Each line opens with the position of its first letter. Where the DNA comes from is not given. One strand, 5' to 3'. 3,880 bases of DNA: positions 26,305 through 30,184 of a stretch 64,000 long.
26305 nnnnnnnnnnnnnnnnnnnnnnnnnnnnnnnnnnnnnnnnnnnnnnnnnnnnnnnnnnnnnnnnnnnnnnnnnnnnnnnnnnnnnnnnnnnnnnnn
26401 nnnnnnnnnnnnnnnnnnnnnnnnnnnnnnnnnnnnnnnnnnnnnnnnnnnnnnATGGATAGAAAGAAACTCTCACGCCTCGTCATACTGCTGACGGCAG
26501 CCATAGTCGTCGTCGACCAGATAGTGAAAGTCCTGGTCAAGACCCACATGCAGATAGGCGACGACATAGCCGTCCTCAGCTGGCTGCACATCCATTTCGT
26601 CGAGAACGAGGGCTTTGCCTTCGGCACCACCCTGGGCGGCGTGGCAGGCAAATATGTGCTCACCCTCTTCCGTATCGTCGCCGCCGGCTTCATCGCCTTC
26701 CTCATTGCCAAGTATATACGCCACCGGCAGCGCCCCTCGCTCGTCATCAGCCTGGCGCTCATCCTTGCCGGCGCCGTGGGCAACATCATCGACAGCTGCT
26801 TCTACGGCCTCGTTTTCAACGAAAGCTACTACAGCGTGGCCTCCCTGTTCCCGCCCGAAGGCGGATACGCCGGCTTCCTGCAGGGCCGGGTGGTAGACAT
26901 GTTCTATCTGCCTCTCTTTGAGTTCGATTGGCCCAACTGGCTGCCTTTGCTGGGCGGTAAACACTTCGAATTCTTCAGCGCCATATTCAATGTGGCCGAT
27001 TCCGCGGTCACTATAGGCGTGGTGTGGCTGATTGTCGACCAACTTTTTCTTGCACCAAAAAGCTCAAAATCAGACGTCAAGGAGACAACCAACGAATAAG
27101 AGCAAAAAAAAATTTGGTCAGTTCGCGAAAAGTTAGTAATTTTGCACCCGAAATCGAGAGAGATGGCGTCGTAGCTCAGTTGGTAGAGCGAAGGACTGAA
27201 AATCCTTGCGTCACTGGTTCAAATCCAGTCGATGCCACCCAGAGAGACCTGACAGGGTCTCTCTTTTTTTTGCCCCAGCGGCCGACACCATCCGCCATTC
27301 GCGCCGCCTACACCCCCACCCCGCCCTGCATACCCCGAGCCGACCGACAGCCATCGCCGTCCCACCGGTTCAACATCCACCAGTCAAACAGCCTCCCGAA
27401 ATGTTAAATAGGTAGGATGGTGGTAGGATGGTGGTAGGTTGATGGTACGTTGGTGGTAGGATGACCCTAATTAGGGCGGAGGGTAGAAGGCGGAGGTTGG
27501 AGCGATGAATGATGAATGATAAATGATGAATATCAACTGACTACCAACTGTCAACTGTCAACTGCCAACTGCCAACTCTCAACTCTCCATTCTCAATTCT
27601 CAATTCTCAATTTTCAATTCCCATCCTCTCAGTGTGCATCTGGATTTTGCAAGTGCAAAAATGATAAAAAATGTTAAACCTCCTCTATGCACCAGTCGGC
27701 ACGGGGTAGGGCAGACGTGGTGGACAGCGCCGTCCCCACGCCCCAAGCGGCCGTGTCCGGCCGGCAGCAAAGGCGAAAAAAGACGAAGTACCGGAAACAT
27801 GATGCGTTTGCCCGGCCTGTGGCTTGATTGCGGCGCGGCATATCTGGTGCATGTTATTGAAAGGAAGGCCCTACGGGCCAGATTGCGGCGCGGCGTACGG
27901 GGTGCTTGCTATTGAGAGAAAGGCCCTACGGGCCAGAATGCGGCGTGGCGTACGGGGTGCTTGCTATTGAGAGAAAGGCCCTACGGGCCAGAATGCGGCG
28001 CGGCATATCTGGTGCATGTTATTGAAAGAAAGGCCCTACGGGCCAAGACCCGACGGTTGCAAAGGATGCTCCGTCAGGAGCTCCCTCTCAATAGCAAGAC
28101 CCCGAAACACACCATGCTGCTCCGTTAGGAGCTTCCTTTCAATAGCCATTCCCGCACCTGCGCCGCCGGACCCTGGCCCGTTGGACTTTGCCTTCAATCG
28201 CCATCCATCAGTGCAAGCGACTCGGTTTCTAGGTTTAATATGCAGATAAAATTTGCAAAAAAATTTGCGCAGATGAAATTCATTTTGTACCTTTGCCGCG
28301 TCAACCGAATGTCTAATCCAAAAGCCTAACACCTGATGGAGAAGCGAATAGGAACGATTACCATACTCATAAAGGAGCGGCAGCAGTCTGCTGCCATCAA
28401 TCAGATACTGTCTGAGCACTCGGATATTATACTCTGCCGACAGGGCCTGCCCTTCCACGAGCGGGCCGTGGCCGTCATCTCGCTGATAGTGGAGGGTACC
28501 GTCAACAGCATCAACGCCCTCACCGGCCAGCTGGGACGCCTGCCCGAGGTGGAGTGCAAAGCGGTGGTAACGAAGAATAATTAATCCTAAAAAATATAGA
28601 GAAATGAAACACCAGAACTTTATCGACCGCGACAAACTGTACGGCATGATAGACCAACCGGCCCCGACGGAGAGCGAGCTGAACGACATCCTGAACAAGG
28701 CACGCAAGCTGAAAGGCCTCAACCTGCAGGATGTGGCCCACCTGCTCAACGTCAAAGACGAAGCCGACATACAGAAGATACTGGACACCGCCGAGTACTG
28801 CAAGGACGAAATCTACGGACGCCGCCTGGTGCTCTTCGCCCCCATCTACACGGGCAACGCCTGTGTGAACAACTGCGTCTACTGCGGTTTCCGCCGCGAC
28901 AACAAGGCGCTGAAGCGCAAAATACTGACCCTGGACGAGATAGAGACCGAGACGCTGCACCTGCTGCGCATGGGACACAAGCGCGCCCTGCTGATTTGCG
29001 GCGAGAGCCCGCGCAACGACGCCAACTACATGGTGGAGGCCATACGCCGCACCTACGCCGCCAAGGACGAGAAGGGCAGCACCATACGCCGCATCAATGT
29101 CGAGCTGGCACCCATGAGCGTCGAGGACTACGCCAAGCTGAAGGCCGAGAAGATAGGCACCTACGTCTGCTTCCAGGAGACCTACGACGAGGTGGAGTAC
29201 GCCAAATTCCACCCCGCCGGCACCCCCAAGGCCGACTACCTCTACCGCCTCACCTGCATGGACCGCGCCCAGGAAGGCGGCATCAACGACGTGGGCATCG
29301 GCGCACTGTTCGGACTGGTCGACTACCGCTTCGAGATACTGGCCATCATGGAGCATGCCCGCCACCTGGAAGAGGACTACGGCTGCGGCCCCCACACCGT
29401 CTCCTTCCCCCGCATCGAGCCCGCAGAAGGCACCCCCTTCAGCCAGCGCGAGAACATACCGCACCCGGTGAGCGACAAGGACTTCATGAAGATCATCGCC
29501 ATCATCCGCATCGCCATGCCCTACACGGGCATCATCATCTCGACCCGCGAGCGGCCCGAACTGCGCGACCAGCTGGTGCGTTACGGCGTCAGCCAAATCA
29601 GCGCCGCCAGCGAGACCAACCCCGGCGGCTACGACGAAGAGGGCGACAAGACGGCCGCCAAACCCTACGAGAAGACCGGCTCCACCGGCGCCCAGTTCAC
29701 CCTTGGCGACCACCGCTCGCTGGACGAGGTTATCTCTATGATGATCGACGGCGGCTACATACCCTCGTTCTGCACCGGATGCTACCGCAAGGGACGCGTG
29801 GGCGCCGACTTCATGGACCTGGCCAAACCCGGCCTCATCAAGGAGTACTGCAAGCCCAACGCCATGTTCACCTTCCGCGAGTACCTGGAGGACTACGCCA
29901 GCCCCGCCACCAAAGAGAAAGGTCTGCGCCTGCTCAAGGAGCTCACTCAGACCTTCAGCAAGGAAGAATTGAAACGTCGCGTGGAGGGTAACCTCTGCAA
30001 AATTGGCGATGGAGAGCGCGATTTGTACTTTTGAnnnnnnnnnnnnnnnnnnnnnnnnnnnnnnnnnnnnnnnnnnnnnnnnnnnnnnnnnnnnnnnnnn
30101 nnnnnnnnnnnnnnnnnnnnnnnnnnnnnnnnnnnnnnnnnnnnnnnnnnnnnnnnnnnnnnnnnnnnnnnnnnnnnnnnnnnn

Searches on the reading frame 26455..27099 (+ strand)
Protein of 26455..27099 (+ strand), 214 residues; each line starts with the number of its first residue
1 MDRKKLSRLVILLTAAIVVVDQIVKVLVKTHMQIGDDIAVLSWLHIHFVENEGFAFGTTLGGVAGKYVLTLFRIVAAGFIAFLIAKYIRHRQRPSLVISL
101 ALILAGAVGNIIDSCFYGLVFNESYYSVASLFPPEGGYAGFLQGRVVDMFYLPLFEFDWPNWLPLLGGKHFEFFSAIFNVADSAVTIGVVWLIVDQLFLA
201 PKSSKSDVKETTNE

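Call 17: search_protein_families(library=pfam, proteins=[window:26455-27099:+])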
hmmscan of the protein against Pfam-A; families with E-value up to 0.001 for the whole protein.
window:26455-27099:+ (214 aa): 1 family
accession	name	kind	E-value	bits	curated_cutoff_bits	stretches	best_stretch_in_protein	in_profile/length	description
PF01252.23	Peptidase_A8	-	1.8e-33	116.2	25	1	14-198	2-142/142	Signal peptidase (SPase) II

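Call 21: find_encoding_contigs(protein=window:26455-27099:+, flank=10000, max_places=10)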
Protein window:26455-27099:+ (214 aa): no gene with exactly this product is on record in the collection.

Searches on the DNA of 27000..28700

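Call 51: search_rna_families(source=window, start=27000, end=28700, threshold=evalue, max_evalue=1)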
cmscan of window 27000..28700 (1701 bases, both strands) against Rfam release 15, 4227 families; matches with E-value up to 1: 2.
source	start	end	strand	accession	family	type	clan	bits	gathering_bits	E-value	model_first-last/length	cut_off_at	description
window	27165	27237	+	RF00005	tRNA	Gene; tRNA;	CL00001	72.4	29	1.8e-15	1-71/71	no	tRNA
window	27160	27270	+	RF02435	SpF41_sRNA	Gene; sRNA;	-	28.6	52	0.06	1-105/105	no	Streptococcus sRNA SpF41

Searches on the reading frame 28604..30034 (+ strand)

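Call 17: search_protein_families(library=pfam, proteins=[window:28604-30034:+])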
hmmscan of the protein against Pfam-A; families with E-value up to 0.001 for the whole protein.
window:28604-30034:+ (476 aa): 2 families
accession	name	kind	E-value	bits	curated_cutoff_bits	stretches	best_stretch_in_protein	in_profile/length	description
PF06968.18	BATS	-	4.8e-22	78.4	22.2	1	267-385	1-87/88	Biotin and Thiamin Synthesis associated domain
PF04055.27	Radical_SAM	-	3.1e-11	44.2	29.5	1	82-239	2-153/166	Radical SAM superfamily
